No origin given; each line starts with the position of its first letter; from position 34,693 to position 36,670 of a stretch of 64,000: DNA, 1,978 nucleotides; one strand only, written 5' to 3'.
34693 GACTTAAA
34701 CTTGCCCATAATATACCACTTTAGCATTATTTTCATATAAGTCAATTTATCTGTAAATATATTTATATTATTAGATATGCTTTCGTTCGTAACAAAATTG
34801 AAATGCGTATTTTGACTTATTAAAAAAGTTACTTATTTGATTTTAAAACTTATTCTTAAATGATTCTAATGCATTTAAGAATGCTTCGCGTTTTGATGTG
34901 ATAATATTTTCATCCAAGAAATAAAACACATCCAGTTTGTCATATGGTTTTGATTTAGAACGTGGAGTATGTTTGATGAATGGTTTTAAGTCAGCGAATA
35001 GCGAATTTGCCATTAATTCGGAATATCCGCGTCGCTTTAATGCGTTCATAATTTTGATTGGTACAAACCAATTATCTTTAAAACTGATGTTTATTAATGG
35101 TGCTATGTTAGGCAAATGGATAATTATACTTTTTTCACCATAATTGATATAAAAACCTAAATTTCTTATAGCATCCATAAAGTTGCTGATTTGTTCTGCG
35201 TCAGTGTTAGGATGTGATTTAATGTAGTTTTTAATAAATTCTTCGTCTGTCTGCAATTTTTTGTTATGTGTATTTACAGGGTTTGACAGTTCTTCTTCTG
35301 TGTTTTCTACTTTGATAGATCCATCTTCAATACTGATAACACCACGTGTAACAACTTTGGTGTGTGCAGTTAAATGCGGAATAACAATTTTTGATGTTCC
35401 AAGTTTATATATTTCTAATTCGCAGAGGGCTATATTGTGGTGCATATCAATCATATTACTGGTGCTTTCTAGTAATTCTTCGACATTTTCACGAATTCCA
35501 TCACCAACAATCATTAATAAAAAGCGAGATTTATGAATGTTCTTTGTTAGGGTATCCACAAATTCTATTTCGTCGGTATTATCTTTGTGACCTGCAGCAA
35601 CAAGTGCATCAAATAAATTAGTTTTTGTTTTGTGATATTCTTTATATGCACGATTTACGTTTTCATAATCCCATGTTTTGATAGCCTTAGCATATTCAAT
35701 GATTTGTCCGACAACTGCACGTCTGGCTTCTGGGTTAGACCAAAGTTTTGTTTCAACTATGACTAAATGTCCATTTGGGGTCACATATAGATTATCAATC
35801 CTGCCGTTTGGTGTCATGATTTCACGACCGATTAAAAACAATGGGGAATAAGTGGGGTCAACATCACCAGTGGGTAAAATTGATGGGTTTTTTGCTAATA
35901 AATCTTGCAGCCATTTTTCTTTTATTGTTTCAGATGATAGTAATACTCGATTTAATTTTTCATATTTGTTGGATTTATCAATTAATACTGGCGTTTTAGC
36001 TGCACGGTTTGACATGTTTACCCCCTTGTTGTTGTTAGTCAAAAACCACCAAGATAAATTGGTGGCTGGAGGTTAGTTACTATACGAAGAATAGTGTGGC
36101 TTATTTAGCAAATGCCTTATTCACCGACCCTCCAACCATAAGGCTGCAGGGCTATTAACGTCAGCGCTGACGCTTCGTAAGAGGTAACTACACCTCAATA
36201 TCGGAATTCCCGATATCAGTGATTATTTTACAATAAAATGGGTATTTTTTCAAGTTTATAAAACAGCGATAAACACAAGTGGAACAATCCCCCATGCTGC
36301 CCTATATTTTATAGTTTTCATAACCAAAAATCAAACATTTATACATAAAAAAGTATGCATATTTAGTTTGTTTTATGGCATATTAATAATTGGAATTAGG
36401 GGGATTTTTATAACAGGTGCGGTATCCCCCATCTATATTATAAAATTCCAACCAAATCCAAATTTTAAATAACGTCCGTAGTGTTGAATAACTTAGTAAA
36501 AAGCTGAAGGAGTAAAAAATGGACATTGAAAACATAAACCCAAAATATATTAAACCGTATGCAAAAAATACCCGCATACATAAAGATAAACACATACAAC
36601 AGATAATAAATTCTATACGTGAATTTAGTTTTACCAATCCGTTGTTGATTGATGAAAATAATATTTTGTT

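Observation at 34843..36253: Promoter, ~175-nt GC-rich multi-helix leader, intrinsic terminator, SD: a riboswitch-like element controlling a PD-(D/E)xK nuclease gene in the defence island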

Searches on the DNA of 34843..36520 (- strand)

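Call 5: search_rna_families(source=window, start=35900, end=36520, threshold=evalue, max_evalue=10, show_alignments=3)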
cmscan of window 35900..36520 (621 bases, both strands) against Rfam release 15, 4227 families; matches with E-value up to 10: 4.
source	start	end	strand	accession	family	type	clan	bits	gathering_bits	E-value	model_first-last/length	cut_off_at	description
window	36182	36250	+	RF02702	AgvB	Gene; sRNA;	-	16.6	56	1.8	1-62/62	no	Anti GcvB sRNA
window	36128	36161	-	RF01361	CRISPR-DR48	Gene; CRISPR;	-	16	50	7.7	1-37/37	no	CRISPR RNA direct repeat element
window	36178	36307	-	RF00541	snopsi28S-2876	Gene; snRNA; snoRNA; HACA-box;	-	13.6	100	9.6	1-143/143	no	Small nucleolar RNA psi28S-2876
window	36206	36256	+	RF02350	psRNA6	Gene; sRNA;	-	9.2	60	4.8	1-333/333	no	Nitrosomonas sRNA psRNA6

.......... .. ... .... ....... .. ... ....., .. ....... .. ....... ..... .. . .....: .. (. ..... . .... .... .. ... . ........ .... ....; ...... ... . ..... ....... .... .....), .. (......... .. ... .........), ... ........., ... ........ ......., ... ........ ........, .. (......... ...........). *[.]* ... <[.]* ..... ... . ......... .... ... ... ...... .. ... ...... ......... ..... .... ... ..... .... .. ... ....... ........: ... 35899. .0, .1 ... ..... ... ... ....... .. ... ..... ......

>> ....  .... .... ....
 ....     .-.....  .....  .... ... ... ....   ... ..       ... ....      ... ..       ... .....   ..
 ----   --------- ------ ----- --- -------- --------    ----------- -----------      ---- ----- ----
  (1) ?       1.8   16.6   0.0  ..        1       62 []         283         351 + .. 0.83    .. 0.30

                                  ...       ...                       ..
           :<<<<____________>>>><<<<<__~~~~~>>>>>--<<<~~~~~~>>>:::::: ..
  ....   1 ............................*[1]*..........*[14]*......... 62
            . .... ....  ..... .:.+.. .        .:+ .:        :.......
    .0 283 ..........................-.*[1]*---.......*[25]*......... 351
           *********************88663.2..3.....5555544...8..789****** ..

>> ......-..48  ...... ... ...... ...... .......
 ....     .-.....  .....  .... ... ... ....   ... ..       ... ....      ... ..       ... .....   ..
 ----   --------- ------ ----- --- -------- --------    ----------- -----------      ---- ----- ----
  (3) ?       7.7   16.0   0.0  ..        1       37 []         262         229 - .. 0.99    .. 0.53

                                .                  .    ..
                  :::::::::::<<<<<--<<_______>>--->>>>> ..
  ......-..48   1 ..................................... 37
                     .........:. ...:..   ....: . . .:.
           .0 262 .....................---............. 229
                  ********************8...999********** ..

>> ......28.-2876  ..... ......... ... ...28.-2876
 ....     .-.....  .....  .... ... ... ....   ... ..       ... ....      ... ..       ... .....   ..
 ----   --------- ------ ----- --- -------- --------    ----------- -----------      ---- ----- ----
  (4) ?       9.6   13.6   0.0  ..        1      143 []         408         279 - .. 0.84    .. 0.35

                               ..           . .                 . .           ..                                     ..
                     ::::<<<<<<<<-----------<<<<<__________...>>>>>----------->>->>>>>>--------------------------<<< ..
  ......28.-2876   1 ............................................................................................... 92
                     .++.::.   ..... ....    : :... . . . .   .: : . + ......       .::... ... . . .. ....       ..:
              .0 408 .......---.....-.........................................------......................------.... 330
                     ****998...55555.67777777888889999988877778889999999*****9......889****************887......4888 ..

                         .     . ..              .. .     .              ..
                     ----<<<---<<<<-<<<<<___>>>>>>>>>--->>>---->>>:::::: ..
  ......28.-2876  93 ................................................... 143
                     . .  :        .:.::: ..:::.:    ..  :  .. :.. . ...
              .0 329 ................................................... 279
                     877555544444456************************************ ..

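Call 9: search_dna_similar(query=window:35900-36330:-, collection=phages, mode=distant, max_evalue=0.01)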
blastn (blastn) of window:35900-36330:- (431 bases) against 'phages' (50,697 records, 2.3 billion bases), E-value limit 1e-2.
No match.

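Call 10: search_dna_similar(query=window:35900-36330:-, collection=plasmids, mode=distant, max_evalue=0.01)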
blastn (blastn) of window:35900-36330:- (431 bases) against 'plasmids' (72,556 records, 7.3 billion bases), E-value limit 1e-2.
No match.

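Call 27: build_rna_model(alignment_id=A5)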
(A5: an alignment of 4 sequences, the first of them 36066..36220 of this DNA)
Model R1 built from alignment A5 (4 sequences, 156 columns); structure: RNAalifold consensus.
model positions 155; base pairs 48; branch points 3; effective number of sequences 1.26; information 0.59 bits per position. Calibrated on 0.2 Mb of random sequence (short: E-values are rough).
structure used (alignment columns):
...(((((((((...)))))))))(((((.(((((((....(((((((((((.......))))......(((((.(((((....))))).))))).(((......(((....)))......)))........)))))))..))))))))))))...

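Call 29: search_with_rna_model(model_id=R1, sources=[window, L001, L002, L003, L004, L005, L006, L007, L008, L009, L010, L011, L012, L013, L014, L015, L016, L017, L018, L019, L020, L021, L022, L023, L024, L025, L026, L027, L028, L029, L030, L031, L032, L033, L034, L035, L036, L037, L038, L039, L040, L041, L042, L043, L044, L045, L046, L047, L048, L049, L050, L051, L052, L053, L054, L055, L056, L057, L058, L059, L060, L061, L062, L063, L064, L065, L066, L067, L068, L069, L070, L071, L072, L073, L074, L075, L076, L077, L078, L079, L080, L081, L082, L083, L084, L085, L086, L087, L088, L089, L090, L091, L092, L093, L094, L095], max_evalue=1, make_alignment=true)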
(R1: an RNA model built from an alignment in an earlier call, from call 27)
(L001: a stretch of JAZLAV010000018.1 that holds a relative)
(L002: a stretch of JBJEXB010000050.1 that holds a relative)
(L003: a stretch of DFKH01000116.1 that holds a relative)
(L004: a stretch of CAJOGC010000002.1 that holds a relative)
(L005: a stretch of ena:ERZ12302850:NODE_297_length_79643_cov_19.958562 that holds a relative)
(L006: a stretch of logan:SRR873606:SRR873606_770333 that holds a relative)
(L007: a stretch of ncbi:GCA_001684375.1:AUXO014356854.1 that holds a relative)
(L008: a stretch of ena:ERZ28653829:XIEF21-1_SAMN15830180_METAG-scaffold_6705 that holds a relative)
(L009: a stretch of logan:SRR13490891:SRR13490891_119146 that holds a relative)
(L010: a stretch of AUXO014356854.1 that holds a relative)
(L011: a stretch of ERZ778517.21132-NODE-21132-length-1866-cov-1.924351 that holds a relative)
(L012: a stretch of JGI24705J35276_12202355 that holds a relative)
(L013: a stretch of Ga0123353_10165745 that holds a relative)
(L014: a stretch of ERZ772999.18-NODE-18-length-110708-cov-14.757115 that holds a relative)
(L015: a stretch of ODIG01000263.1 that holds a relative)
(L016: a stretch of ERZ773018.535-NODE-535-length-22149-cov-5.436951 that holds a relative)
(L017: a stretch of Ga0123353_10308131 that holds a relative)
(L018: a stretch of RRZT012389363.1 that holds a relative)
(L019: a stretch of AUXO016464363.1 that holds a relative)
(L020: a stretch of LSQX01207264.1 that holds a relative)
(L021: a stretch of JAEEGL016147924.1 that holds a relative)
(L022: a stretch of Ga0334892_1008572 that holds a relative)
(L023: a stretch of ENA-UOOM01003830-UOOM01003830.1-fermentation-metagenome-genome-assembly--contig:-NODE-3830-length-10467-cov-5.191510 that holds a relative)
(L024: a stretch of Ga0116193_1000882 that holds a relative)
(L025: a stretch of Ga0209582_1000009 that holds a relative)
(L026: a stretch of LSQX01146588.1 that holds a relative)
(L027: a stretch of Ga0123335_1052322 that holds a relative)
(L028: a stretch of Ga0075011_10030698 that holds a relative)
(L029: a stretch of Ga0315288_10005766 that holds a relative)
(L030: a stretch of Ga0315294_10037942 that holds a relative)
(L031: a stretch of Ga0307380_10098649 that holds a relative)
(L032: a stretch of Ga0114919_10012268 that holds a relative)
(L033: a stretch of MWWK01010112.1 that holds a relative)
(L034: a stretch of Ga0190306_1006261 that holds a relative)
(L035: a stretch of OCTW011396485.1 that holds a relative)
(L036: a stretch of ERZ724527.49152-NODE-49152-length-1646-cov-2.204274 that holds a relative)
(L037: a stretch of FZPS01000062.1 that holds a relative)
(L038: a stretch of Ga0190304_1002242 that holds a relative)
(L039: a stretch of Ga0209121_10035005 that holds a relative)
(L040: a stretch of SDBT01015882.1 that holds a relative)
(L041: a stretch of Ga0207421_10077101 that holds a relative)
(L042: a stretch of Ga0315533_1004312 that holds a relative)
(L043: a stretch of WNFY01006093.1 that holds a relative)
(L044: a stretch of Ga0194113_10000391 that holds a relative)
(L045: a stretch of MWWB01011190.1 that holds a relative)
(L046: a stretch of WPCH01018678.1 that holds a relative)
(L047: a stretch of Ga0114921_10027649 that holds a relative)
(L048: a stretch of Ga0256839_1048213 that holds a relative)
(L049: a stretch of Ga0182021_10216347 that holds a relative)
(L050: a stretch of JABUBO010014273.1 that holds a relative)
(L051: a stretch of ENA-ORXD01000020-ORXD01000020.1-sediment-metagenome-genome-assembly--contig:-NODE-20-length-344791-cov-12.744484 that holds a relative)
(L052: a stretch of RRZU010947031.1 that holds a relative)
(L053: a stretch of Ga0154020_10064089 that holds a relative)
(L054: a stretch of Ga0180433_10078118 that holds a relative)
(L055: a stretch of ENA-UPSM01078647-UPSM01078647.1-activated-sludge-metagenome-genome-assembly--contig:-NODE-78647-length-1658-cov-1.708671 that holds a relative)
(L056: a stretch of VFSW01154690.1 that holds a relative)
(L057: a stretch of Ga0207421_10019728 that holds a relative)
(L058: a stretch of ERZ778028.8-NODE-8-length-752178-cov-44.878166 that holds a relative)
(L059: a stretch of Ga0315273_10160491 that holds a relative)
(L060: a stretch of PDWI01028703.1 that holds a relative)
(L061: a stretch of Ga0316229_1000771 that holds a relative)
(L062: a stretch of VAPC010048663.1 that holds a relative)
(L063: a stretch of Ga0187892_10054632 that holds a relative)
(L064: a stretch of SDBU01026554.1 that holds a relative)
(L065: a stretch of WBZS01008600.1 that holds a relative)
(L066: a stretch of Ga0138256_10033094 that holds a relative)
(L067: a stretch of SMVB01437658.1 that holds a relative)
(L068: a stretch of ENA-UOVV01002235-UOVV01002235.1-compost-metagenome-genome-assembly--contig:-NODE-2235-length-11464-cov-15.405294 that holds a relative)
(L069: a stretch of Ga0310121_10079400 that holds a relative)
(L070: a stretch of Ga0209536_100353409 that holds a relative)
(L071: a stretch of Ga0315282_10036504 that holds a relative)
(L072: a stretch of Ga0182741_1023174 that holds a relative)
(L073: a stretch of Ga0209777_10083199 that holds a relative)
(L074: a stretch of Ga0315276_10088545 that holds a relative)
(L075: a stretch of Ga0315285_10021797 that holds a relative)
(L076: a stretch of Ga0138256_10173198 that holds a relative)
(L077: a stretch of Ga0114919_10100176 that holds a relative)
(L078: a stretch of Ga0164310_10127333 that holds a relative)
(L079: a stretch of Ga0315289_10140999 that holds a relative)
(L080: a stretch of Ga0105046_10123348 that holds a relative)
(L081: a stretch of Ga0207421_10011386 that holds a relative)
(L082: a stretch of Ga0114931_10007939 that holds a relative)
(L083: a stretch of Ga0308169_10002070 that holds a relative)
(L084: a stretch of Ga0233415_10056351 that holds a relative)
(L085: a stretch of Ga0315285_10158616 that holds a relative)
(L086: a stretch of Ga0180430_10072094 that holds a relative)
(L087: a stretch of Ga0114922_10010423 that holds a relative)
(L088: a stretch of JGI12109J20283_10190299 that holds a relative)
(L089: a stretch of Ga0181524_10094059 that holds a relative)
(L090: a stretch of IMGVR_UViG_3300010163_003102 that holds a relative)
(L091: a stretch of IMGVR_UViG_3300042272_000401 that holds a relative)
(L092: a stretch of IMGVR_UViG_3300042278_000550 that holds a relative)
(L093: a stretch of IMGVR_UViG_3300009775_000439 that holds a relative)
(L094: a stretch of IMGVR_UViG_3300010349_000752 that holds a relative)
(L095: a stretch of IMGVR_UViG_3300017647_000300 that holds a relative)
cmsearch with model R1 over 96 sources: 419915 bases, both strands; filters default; matches with E-value up to 1: 14.
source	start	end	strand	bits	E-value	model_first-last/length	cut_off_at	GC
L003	2792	2946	+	184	7.6e-53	1-155/155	no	0.48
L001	2792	2946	+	183.4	1.1e-52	1-155/155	no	0.48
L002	2792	2946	+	183.4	1.1e-52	1-155/155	no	0.48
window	36066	36220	-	181.4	4.3e-52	1-155/155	no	0.45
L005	2792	2947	+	172.1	2.8e-49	1-155/155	no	0.47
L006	2792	2947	+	172.1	2.8e-49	1-155/155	no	0.47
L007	1120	1275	+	172.1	2.8e-49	1-155/155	no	0.47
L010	1120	1275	+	172.1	2.8e-49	1-155/155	no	0.47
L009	342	492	+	113.4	1.4e-31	1-155/155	no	0.44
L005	2814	2963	-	17.7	0.0096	1-155/155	no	0.48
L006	2814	2963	-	17.7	0.0096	1-155/155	no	0.48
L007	1142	1291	-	17.7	0.0096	1-155/155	no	0.48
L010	1142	1291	-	17.7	0.0096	1-155/155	no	0.48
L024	2137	2175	-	13.8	0.14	1-155/155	no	0.56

Alignment A6: 14 matches aligned to the model, 198 columns, each read 5' to 3' on its own strand. Consensus structure (alignment columns), stored with it:
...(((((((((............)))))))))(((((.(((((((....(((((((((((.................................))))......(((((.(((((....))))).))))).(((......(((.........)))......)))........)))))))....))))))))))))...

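Call 50: search_with_rna_model(model_id=R1, sources=[L110, L111, L112, L113, L114, L115, L116, L117, L118, L119, L120, L121, L122, L123, L124, L125, L126, L127, L128, L129, L130, L131, L132, L133, L134, L135, L136, L137, L138, L139, L140, L141, L142, L143, L144, L145, L146, L147, L148, L149, L150, L151, L152, L153, L154, L155, L156, L100, L101, L102, L103, L106, L107, L096, L098], max_evalue=1)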
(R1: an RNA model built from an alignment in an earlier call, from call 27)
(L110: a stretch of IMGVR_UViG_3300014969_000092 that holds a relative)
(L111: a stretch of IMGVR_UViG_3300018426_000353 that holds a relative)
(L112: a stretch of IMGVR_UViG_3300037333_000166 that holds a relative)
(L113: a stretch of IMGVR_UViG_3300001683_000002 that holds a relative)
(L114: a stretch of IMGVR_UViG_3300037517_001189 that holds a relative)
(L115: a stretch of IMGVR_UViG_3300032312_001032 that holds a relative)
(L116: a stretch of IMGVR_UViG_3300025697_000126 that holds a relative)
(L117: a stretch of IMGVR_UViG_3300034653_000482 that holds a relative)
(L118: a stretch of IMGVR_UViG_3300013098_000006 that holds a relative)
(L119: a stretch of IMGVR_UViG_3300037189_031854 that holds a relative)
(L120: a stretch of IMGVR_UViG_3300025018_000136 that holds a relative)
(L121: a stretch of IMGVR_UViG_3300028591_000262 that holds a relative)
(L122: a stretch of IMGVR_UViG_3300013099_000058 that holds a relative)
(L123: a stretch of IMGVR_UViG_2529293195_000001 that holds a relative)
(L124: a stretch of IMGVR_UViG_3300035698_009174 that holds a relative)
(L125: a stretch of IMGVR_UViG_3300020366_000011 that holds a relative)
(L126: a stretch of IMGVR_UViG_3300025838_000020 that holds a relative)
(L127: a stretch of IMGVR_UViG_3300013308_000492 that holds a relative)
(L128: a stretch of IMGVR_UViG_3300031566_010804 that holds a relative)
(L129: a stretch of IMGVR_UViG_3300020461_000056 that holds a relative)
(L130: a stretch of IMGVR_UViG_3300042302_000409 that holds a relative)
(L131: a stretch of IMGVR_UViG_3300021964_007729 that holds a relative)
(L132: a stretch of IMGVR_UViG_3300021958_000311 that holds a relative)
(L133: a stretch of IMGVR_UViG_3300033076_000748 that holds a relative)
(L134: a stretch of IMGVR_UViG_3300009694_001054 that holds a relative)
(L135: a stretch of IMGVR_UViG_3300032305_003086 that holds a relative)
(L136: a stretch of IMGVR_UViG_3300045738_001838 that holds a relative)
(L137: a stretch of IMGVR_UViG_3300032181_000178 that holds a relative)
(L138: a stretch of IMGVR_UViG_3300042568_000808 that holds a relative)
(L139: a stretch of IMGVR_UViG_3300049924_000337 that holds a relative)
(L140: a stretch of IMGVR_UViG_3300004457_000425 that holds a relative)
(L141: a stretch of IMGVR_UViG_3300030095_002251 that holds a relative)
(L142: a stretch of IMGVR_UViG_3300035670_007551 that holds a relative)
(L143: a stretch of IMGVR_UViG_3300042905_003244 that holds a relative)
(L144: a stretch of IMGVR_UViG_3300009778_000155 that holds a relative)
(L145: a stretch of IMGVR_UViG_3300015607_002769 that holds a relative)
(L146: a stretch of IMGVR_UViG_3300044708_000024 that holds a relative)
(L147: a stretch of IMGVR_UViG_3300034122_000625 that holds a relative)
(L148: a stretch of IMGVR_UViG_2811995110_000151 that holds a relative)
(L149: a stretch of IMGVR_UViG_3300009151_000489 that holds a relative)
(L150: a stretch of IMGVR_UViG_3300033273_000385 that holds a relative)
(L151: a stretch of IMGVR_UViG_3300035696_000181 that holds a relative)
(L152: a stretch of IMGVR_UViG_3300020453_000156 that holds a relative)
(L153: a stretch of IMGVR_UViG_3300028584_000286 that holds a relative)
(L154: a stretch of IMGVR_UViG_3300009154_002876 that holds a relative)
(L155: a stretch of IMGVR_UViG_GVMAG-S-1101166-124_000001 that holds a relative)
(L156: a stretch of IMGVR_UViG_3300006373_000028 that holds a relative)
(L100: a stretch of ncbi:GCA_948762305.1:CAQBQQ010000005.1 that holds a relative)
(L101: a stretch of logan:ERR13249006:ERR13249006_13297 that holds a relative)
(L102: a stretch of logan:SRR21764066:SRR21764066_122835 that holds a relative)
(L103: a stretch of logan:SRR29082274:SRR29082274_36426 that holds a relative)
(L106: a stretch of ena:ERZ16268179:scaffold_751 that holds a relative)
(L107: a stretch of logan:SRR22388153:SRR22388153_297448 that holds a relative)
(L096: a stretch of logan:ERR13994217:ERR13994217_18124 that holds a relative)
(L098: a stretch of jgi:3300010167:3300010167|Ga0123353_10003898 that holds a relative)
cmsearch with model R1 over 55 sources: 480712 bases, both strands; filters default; matches with E-value up to 1: 5.
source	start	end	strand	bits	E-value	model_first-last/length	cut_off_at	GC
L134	9548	9704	-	139.2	2.6e-39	1-155/155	no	0.45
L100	2276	2427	+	99.2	3e-27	1-155/155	no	0.43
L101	2276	2427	+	99.2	3e-27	1-155/155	no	0.43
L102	1272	1423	+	99.2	3e-27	1-155/155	no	0.43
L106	2413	2474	-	11.9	0.58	1-155/155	no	0.45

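Call 67: search_with_rna_model(model_id=R1, sources=[window, L001, L005, L134, L009, L100], max_evalue=0.000001, make_alignment=true)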
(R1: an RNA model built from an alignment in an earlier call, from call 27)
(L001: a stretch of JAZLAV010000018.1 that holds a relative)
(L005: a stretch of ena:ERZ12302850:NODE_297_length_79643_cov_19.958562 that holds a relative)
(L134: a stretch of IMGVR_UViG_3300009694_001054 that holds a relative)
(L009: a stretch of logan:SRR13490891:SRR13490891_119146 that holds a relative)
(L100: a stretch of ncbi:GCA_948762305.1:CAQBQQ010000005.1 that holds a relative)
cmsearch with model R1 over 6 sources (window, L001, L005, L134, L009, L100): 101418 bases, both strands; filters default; matches with E-value up to 0.000001: 6.
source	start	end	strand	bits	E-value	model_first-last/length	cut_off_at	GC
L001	2792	2946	+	183.4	2.8e-53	1-155/155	no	0.48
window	36066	36220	-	181.4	1e-52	1-155/155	no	0.45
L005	2792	2947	+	172.1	6.7e-50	1-155/155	no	0.47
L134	9548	9704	-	139.2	5.4e-40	1-155/155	no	0.45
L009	342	492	+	113.4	3.3e-32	1-155/155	no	0.44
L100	2276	2427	+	99.2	6.4e-28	1-155/155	no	0.43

Alignment A7: 6 matches aligned to the model, 160 columns, each read 5' to 3' on its own strand. Consensus structure (alignment columns), stored with it:
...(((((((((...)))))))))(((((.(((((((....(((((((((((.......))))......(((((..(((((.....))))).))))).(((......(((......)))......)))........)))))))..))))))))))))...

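Call 75: search_with_rna_model(model_id=R1, sources=[L225], max_evalue=1, filters=off)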
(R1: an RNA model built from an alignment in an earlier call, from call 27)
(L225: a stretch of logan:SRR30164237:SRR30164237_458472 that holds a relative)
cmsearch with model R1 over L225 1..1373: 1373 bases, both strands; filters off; matches with E-value up to 1: 7.
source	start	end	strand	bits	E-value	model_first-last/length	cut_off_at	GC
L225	143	296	+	131.4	1.7e-39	1-155/155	no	0.47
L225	165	322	-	14.7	0.00025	1-155/155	no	0.45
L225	576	669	+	7.5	0.037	1-155/155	no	0.3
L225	671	706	+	6.8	0.06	1-155/155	no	0.25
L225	651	697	-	4.2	0.35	1-155/155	no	0.3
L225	547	616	-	3.8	0.47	1-155/155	no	0.33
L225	879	924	+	3.2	0.73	1-155/155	no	0.26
